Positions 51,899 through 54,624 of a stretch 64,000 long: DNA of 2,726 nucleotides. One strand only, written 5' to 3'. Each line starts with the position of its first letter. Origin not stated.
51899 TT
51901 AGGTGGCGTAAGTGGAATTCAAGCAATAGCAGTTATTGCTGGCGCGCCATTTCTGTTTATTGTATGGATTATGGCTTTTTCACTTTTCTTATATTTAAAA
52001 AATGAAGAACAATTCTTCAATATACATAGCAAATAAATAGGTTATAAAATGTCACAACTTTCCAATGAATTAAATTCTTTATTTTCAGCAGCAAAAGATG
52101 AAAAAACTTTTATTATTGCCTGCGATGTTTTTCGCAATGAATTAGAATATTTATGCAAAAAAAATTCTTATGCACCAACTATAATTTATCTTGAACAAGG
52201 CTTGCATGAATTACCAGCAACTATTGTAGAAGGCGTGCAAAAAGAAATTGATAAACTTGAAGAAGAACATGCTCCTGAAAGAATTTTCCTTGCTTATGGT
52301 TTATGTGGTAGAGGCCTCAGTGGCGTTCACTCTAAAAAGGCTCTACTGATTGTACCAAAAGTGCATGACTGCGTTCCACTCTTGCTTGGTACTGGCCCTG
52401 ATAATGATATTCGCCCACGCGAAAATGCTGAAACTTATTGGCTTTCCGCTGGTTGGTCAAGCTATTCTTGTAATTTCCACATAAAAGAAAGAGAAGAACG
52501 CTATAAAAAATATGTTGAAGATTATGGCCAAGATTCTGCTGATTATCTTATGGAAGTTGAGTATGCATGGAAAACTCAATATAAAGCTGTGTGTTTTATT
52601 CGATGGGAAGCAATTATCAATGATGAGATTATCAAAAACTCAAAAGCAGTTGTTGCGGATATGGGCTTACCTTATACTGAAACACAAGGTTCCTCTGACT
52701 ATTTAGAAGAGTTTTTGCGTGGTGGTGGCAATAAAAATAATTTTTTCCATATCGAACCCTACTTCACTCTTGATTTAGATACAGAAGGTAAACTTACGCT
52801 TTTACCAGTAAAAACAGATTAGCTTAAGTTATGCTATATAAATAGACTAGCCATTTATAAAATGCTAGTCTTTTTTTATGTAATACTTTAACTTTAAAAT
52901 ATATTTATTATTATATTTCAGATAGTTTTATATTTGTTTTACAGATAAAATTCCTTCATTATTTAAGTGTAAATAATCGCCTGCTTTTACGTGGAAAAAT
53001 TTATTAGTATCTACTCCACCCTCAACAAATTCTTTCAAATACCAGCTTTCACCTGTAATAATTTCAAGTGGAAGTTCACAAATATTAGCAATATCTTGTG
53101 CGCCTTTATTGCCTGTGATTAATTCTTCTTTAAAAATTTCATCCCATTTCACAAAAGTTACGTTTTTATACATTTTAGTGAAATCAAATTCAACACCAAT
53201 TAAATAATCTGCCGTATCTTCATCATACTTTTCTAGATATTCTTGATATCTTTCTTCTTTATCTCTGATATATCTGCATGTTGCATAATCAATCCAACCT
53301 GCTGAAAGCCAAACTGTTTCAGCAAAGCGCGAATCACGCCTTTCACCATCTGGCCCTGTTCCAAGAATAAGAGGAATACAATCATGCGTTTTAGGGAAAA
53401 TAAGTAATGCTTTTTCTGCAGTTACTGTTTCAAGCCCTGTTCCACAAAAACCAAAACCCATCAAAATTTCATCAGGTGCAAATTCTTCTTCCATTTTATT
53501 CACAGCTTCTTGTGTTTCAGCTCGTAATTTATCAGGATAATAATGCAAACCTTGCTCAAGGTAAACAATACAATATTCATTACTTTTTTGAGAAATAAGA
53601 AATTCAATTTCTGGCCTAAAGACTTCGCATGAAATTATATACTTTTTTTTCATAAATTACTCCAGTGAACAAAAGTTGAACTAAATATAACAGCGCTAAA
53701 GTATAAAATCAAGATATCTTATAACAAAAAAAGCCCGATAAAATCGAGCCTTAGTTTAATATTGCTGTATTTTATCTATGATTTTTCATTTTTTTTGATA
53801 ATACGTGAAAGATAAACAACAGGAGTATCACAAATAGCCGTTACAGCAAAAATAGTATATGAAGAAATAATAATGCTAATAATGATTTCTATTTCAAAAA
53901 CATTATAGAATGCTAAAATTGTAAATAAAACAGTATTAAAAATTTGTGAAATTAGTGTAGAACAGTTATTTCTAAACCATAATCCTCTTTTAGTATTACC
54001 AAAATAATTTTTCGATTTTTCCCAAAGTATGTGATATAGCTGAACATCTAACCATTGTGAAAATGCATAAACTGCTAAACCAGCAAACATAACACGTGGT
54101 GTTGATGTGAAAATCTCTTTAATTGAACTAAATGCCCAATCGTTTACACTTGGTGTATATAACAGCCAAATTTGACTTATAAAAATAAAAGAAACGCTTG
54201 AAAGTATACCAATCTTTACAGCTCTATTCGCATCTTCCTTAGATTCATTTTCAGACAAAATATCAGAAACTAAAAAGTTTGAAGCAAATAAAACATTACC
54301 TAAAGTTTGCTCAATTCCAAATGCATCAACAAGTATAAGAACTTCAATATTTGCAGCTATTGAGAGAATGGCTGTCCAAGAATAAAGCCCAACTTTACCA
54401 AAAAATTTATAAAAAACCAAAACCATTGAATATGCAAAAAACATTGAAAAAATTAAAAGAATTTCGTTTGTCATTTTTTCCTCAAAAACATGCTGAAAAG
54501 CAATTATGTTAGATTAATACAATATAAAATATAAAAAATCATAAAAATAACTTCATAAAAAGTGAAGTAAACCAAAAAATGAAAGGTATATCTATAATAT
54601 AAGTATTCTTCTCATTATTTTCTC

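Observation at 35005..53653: Nineteen-kb corrinoid methyl-transfer island with three BCCT carriers, no regulator and no pterin-type methyltransferase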

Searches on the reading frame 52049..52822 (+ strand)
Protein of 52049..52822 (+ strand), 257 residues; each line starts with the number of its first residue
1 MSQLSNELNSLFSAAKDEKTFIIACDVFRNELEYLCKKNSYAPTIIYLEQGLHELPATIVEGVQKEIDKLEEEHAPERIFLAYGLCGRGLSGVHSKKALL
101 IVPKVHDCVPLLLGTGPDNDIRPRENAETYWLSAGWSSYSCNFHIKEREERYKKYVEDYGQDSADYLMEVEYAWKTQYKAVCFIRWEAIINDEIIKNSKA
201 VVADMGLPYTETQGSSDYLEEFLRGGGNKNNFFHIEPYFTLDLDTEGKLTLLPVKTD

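Call 4: search_protein_families(library=pfam, proteins=[window:52049-52822:+])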
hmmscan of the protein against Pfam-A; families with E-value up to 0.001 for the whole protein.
window:52049-52822:+ (257 aa): 1 family
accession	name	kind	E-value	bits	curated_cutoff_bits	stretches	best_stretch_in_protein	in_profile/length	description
PF07796.16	DUF1638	-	1.7e-30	106.5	27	1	48-223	2-161/161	Protein of unknown function (DUF1638)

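Call 29: search_protein_families(library=ncbifam, proteins=[window:52049-52822:+], max_evalue=0.001)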
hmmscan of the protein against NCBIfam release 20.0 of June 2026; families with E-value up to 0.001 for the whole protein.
window:52049-52822:+ (257 aa): 0 families

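Call 85: search_solved_structures(query=window:52049-52822:+, max_evalue=0.01)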
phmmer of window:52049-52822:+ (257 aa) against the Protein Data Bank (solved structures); distinct sequences matched with E-value up to 0.01: 0.

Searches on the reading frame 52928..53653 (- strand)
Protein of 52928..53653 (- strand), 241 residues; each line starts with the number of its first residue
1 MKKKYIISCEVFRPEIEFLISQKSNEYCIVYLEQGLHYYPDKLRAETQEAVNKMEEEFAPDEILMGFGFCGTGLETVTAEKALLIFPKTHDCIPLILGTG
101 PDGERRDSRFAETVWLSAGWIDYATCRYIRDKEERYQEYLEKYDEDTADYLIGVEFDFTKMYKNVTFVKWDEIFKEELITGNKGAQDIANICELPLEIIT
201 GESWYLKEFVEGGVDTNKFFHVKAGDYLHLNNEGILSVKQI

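Call 4: search_protein_families(library=pfam, proteins=[window:52928-53653:-])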
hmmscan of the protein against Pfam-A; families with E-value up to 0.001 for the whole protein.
window:52928-53653:- (241 aa): 1 family
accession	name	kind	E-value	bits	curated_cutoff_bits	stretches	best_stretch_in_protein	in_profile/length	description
PF07796.16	DUF1638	-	8.5e-30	104.2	27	1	32-209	2-160/161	Protein of unknown function (DUF1638)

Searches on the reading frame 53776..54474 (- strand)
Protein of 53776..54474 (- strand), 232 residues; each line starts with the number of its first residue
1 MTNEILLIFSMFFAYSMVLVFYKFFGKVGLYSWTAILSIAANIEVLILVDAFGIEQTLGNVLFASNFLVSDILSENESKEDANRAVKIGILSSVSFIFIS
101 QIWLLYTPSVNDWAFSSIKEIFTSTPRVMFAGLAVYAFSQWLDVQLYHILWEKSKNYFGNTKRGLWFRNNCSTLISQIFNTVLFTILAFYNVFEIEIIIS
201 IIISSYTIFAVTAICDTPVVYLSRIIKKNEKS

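Call 4: search_protein_families(library=pfam, proteins=[window:53776-54474:-])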
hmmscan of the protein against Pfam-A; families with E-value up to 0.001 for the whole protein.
window:53776-54474:- (232 aa): 1 family
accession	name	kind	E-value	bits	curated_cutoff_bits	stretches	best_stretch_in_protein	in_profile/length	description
PF02592.20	Vut_1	-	1.3e-36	126.7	27.2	1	57-222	1-151/152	Putative vitamin uptake transporter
